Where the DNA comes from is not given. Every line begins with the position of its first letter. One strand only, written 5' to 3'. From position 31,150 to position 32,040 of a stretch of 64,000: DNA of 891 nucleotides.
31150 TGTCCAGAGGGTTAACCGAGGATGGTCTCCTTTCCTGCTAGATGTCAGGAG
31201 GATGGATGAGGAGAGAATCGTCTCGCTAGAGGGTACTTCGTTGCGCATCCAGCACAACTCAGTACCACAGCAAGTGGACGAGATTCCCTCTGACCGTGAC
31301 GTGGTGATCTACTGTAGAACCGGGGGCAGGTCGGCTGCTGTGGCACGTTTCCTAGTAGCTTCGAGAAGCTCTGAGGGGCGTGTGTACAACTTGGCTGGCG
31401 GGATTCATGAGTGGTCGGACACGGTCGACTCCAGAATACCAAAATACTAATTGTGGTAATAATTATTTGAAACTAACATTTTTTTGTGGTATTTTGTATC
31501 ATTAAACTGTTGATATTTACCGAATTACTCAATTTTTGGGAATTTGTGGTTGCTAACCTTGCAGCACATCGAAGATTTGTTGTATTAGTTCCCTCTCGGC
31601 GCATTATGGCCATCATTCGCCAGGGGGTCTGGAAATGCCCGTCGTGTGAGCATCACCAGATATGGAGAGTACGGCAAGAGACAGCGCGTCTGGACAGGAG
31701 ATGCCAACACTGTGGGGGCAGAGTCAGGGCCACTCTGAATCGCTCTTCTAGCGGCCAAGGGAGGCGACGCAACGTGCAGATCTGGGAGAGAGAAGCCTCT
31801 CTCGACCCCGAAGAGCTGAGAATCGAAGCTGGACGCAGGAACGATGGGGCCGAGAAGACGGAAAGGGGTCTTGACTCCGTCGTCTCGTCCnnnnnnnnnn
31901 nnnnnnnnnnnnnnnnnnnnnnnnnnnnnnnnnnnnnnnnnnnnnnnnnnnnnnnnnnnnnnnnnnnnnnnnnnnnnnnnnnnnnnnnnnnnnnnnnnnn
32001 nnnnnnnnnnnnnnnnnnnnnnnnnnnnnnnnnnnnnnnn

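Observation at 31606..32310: About 235-aa Zn-ribbon-containing N-terminal extension on a 2-oxoacid dehydrogenase E1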

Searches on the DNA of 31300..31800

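Call 55: search_rna_families(source=window, start=31300, end=31800, threshold=evalue, max_evalue=1)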
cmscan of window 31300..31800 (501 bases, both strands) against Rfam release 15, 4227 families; matches with E-value up to 1: 1.
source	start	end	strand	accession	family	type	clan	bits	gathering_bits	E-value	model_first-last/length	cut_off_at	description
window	31427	31502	+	RF02395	sau-66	Gene; sRNA;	-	22.7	80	0.33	1-80/80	no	Staphylococcus sRNA sau-66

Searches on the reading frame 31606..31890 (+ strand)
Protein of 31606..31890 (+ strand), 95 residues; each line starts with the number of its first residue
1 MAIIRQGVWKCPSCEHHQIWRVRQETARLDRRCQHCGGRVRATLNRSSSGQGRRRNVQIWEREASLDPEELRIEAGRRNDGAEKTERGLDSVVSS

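Call 22: search_protein_families(library=phrogs, proteins=[window:31606-31860:+], max_evalue=1)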
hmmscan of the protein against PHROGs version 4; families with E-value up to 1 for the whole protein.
window:31606-31860:+ (85 aa): 9 families
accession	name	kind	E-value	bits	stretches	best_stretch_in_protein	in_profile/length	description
phrog_1474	-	unknown function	0.0017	19.5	1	7-45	58-96/99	unknown function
phrog_9414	-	unknown function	0.017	16.1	1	10-40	6-36/71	-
phrog_6422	-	moron, auxiliary metabolic gene and host takeover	0.028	15.8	1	8-43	7-43/120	Lar-like restriction alleviation protein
phrog_10371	-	DNA, RNA and nucleotide metabolism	0.039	13.1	1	4-51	132-179/683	DNA helicase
phrog_9774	-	moron, auxiliary metabolic gene and host takeover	0.098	13.9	1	8-37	81-110/119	NrdC-like thioredoxin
phrog_2855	-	unknown function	0.15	13.3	1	3-38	52-86/89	-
phrog_6489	-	unknown function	0.17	12.7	1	32-72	3-46/47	-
phrog_14974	-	unknown function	0.19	12.6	0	8-16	27-35/52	-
phrog_681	-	DNA, RNA and nucleotide metabolism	0.49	9.9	1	9-44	335-368/576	endonuclease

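Call 67: search_dna_similar(query=window:31606-31890:+, collection=phages, mode=protein, max_evalue=0.01, max_rows=20)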
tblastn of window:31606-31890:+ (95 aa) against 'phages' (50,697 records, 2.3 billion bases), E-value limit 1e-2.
No match.
